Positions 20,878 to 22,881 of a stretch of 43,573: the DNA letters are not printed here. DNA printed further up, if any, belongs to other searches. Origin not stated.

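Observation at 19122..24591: Dedicated PAPS-supply and sulfotransferase locus with two partners that have no described role in sulfation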

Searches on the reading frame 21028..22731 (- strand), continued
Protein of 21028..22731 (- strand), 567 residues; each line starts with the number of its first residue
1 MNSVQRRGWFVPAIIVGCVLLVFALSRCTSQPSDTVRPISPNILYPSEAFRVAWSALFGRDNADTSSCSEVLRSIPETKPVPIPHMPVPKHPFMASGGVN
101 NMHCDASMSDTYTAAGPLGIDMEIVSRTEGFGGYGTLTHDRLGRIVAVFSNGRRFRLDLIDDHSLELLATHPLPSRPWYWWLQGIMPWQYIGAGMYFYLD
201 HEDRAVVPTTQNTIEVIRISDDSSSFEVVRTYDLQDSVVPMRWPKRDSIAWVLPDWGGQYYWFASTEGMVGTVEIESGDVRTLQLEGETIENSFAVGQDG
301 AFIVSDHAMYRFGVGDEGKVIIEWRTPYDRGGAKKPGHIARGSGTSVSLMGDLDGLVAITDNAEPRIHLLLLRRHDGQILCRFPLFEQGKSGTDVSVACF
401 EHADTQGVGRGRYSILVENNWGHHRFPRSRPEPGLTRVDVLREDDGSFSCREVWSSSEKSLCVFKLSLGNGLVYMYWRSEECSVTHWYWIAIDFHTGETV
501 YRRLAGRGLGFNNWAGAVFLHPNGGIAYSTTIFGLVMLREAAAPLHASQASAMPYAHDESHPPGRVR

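Call 48: search_protein_representatives(alignment_id=A1)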
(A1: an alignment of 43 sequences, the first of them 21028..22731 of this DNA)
Query: 43 sequences, 542 profile positions. Proteins with E-value up to 0.001 (for the whole library): 1713; up to 1e-10: 1029; up to 1e-30: 347. The best 150 are listed.
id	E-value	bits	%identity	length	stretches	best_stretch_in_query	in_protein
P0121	2.6e-238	808.4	-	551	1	12-541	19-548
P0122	4.7e-168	576.5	-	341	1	97-431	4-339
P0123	4.2e-156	537.1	-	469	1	87-540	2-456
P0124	7.7e-150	516.4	-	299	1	238-541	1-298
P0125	3.8e-141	487.7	-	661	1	74-541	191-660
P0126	9.9e-131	453.3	-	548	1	62-541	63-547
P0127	3.0e-121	422.0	-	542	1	33-540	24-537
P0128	3.9e-116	405.2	-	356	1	63-281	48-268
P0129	5.3e-107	375.0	-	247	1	101-287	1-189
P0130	2.0e-106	373.1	-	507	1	78-540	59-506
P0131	3.4e-103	362.4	-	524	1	79-540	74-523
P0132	6.7e-100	351.6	-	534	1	80-540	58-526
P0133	2.5e-98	346.4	-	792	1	76-541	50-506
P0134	3.1e-98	346.1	-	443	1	75-422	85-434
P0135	6.9e-95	335.0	-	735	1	78-540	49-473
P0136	5.5e-94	332.1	-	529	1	78-540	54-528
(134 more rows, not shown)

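Call 51: search_protein_families(library=pfam, alignment_id=A2, max_evalue=0.01)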
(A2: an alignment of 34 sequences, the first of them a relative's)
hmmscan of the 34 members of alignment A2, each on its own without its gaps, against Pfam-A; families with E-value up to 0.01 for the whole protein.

A. member 1, P0133 (792 aa): 2 families
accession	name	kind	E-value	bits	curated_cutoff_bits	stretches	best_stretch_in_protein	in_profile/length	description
PF02412.23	TSP_3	-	1.4e-20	73.1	25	3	531-567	2-36/36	Thrombospondin type 3 repeat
PF03498.20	CDtoxinA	-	0.0024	18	22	1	640-708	61-130/149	Cytolethal distending toxin A/C domain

B. families by the number of members that match (of 34 scanned): 6 families
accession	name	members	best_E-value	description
PF13360.13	PQQ_2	2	1.7e-09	Outer membrane protein assembly factor BamB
PF13946.11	DUF4214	1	8.3e-33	Domain of unknown function (DUF4214)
PF02412.23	TSP_3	1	1.4e-20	Thrombospondin type 3 repeat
PF03498.20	CDtoxinA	1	0.0024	Cytolethal distending toxin A/C domain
PF13570.13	Beta-prop_ACSF4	1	0.0028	Beta-alanine-activating enzyme, beta-propeller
PF07494.17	Reg_prop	1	0.0047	Two component regulator propeller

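Call 54: search_protein_families(library=pfam, proteins=[L072:7720-9363:-, L072:11973-12827:+, L072:12831-14102:+, L072:4904-6148:+, L063:28-1362:+, L063:5677-6690:+, L029:11653-12909:+, L040:2536-3468:+, L074:18030-18911:+, L074:6327-7493:-], max_evalue=0.001)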
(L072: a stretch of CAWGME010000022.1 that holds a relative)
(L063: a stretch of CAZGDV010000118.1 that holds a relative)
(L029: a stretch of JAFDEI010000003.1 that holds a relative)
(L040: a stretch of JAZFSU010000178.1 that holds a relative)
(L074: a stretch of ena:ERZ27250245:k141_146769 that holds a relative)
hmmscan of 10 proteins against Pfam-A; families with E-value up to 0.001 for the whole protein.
L072:7720-9363:- (547 aa): 0 families

L072:11973-12827:+ (284 aa): 2 families
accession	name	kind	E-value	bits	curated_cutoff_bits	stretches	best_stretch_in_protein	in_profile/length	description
PF00551.24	Formyl_trans_N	-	7.6e-39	133.8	26.1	1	90-265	2-181/181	Formyl transferase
PF01842.31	ACT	-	5.2e-05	23.4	27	1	6-54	2-50/66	ACT domain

L072:12831-14102:+ (423 aa): 1 family
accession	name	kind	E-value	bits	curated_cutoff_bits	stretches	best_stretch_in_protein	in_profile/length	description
PF01569.27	PAP2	-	2.1e-17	63.5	27.2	1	275-379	11-121/130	PAP2 superfamily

L072:4904-6148:+ (414 aa): 1 family
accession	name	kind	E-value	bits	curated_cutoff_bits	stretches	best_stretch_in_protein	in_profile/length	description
PF00999.27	Na_H_Exchanger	-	4.1e-52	177.7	26.2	1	13-392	2-370/375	Sodium/hydrogen exchanger, transmembrane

L063:28-1362:+ (444 aa): 4 families
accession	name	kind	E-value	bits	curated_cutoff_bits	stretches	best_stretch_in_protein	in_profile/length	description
PF02518.31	HATPase_c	-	8.1e-31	107.2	26.4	1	93-203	1-110/111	Histidine kinase-, DNA gyrase B-, and HSP90-like ATPase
PF00072.30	Response_reg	-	1.9e-25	89.6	30.2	1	220-330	1-110/111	Response regulator receiver domain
PF00486.34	Trans_reg_C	-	3.6e-22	78.7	26.2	1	365-439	2-76/77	Transcriptional regulatory protein, C terminal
PF13581.12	HATPase_c_2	-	7.2e-06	26.5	27.4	1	102-178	36-110/127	Histidine kinase-like ATPase domain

L063:5677-6690:+ (337 aa): 4 families
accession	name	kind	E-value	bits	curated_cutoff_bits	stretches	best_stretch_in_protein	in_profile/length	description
PF00107.32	ADH_zinc_N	-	3.8e-28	98.4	31.8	1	171-299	1-128/129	Zinc-binding dehydrogenase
PF08240.17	ADH_N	-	4.5e-28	98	23.5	1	29-133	2-104/104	Alcohol dehydrogenase GroES-like domain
PF16912.11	Glu_dehyd_C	-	8.4e-11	42.2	34.9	1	140-324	4-200/211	Glucose dehydrogenase C-terminus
PF13602.12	ADH_zinc_N_2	-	3.4e-09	38.2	27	1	205-328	3-126/134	Zinc-binding dehydrogenase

L029:11653-12909:+ (418 aa): 3 families
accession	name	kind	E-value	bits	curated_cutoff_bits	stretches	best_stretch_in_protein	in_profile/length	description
PF13469.12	Sulfotransfer_3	-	2e-44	152.8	27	1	118-365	1-215/216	Sulfotransferase family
PF00685.33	Sulfotransfer_1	-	3.1e-06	27.2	22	1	118-376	3-195/255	Sulfotransferase domain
PF17784.7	Sulfotransfer_4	-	0.00024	21.4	22.8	0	267-329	84-147/215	Sulfotransferase domain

L040:2536-3468:+ (310 aa): 8 families
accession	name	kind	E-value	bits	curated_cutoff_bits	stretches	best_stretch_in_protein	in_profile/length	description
PF01370.27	Epimerase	-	7.7e-27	94.7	20.9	1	3-166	1-172/240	NAD dependent epimerase/dehydratase family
PF04321.23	RmlD_sub_bind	-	3.2e-20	72.8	27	1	1-166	1-151/287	RmlD substrate binding domain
PF01073.25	3Beta_HSD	-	1.4e-18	67.4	22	1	4-154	1-160/280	3-beta hydroxysteroid dehydrogenase/isomerase family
PF16363.11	GDP_Man_Dehyd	-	1.5e-16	61.3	27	1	4-158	1-171/332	GDP-mannose 4,6 dehydratase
PF07993.18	NAD_binding_4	-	3.3e-15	56.4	20.1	1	48-167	68-208/258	Male sterility protein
PF13460.12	NAD_binding_10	-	7.9e-14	52.4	27.2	1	7-164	1-144/184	NAD(P)H-binding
PF02719.21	Polysacc_synt_2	-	1.3e-08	34.8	20.2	1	3-114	1-129/293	Polysaccharide biosynthesis protein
PF05368.20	NmrA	-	4.9e-08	33.3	27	1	2-175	4-156/298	NmrA-like family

L074:18030-18911:+ (293 aa): 0 families

L074:6327-7493:- (388 aa): 4 families
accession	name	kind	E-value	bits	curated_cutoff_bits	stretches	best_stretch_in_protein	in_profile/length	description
PF00535.33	Glycos_transf_2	-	3.4e-25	89.4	23.3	1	50-226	3-166/168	Glycosyl transferase family 2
PF13641.12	Glyco_tranf_2_3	-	2.5e-21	77.2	27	1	47-265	3-212/230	Glycosyltransferase like family 2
PF13506.12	Glyco_transf_21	-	2.2e-19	70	21.7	1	115-280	12-171/174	Glycosyl transferase family 21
PF13704.12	Glyco_tranf_2_4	-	0.00055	20.8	27.5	1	54-146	1-81/98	Glycosyl transferase family 2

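Call 55: search_protein_families(library=pfam, proteins=[window:21028-22731:-, P0025, P0076, P0117, P0126, P0127, P0131, P0136], max_evalue=10)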
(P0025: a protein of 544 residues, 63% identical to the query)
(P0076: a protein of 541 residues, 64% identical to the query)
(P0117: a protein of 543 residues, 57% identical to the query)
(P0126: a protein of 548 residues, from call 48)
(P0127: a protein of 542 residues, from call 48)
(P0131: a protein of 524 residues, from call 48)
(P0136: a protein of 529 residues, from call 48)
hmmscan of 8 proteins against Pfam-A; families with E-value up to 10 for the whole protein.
window:21028-22731:- (567 aa): 0 families

P0025 (544 aa): 0 families

P0076 (541 aa): 0 families

P0117 (543 aa): 0 families

P0126 (548 aa): 1 family
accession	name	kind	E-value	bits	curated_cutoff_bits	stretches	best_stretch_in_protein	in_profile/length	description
PF13360.13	PQQ_2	-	0.0082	16.3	27.6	1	266-387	38-148/233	Outer membrane protein assembly factor BamB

P0127 (542 aa): 0 families

P0131 (524 aa): 0 families

P0136 (529 aa): 0 families

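Call 58: list_cluster_members(proteins=[P0271, window:21028-22731:-, window:19122-19886:-, window:22921-24591:+])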
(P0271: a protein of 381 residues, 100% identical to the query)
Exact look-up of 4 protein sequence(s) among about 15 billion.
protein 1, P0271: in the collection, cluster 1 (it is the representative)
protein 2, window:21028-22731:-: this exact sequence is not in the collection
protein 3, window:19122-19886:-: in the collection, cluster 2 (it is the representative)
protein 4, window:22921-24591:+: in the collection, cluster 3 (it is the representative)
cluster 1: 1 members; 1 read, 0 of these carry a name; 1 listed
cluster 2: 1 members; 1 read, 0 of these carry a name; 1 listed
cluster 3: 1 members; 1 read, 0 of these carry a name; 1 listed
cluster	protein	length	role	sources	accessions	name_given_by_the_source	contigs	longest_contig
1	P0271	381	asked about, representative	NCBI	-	-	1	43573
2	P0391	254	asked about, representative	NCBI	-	-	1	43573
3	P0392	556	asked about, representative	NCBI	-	-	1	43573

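Call 72: find_encoding_contigs(protein=P0117, flank=10000, max_places=1)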
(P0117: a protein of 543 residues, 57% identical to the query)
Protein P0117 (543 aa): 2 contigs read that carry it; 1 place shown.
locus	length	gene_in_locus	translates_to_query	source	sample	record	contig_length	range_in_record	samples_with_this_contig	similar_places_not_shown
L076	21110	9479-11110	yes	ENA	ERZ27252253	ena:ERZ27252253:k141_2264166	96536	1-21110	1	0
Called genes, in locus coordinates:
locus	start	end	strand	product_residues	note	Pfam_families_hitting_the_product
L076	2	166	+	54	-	?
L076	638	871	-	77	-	-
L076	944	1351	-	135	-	PF01548:DEDD_Tnp_IS110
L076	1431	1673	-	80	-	-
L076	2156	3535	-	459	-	PF14333:DUF4389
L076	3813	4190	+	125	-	-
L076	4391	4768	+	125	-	PF12893:Lumazine_bd_2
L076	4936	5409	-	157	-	PF12867:DinB_2 (weak)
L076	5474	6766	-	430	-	PF07690:MFS_1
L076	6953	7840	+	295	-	PF01636:APH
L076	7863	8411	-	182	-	PF13302:Acetyltransf_3, PF00583:Acetyltransf_1, PF13523:Acetyltransf_8 (faint)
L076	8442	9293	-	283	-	PF16811:TAtT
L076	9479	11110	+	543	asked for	-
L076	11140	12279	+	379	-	PF00685:Sulfotransfer_1, PF13469:Sulfotransfer_3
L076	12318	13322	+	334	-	PF04055:Radical_SAM, PF11946:DUF3463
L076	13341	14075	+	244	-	PF01048:PNP_UDP_1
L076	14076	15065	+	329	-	PF01073:3Beta_HSD, PF01370:Epimerase, PF02719:Polysacc_synt_2, PF04321:RmlD_sub_bind, PF05368:NmrA, PF13460:NAD_binding_10, PF16363:GDP_Man_Dehyd, PF07993:NAD_binding_4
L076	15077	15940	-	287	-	PF16811:TAtT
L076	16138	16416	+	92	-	-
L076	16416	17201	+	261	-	-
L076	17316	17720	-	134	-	-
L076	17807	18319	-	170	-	PF01966:HD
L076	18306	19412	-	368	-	PF02525:Flavodoxin_2, PF03358:FMN_red, PF02036:SCP2, PF14864:Alkyl_sulf_C (weak)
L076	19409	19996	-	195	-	PF03551:PadR, PF10400:Vir_act_alpha_C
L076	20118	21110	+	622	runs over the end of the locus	PF02730:AFOR_N, PF01314:AFOR_C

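Call 73: find_encoding_contigs(protein=P0065, flank=10000, max_places=1)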
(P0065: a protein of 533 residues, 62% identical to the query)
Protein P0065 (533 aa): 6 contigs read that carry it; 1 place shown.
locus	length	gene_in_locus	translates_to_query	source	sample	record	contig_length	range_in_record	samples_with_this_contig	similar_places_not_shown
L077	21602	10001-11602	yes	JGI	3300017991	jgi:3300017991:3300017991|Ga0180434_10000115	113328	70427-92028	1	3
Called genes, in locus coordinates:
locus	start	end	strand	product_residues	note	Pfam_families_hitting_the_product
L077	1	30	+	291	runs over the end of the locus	PF00941:FAD_binding_5, PF03450:CO_deh_flav_C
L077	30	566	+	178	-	PF00111:Fer2, PF01799:Fer2_2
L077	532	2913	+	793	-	PF01315:Ald_Xan_dh_C, PF02738:MoCoBD_1, PF20256:MoCoBD_2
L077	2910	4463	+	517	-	PF27530:HMA_AllF_N, PF00549:Ligase_CoA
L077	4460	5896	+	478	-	PF06545:AllG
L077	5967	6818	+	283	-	PF04199:Cyclase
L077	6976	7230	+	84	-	-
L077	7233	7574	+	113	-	PF02452:PemK_toxin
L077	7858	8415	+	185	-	PF01381:HTH_3, PF12844:HTH_19 (faint), PF13443:HTH_26 (weak), PF13560:HTH_31, PF13240:Zn_Ribbon_1 (faint), PF12773:DZR (weak)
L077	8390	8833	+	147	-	PF00075:RNase_H, PF13456:RVT_3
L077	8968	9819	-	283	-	PF12838:Fer4_7 (faint), PF14697:Fer4_21 (faint), PF13237:Fer4_10 (weak), PF13187:Fer4_9 (weak), PF13484:Fer4_16 (faint)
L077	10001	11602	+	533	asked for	-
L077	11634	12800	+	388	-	PF00685:Sulfotransfer_1 (weak), PF13469:Sulfotransfer_3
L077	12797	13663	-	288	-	PF16811:TAtT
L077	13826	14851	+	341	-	-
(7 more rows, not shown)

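Call 83: find_related_loci(query=L007:4853-6838:-, collection=metagenome_contigs, flank=10000)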
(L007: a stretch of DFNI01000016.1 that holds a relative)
Query L007:4853-6838:- (661 aa) in metagenome_contigs; peptide patterns used: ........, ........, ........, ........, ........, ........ (x = any residue, [..] = any of these).
600 stretches matched a pattern (row limit reached: there are more); 567 encode a relative of the query (tblastn E <= 1e-3); the best 80 are kept; 80 distinct loci.
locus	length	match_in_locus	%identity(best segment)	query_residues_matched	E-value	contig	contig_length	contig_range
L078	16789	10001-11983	100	1-661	0e+0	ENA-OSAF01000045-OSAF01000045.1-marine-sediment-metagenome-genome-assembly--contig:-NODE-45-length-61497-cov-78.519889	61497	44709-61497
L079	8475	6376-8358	99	1-661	0e+0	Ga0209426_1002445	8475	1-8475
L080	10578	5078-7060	99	1-661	0e+0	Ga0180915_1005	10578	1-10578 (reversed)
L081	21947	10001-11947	86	10-658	0e+0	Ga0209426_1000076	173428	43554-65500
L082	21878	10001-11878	85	36-661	0e+0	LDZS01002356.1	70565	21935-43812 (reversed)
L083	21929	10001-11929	81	16-658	0e+0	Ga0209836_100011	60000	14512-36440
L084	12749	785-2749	81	1-658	0e+0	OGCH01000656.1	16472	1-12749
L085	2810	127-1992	82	36-657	0e+0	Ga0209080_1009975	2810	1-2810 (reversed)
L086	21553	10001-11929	81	16-658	0e+0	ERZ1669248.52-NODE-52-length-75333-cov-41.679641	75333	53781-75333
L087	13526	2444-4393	78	8-657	0e+0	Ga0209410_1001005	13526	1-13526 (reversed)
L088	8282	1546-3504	79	1-655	0e+0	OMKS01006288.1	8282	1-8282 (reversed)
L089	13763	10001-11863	82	37-657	0e+0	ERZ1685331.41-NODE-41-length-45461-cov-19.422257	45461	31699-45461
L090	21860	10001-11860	81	36-655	0e+0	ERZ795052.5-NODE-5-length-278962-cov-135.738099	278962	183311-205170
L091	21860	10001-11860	80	36-655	0e+0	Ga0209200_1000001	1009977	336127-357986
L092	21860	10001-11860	80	36-655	0e+0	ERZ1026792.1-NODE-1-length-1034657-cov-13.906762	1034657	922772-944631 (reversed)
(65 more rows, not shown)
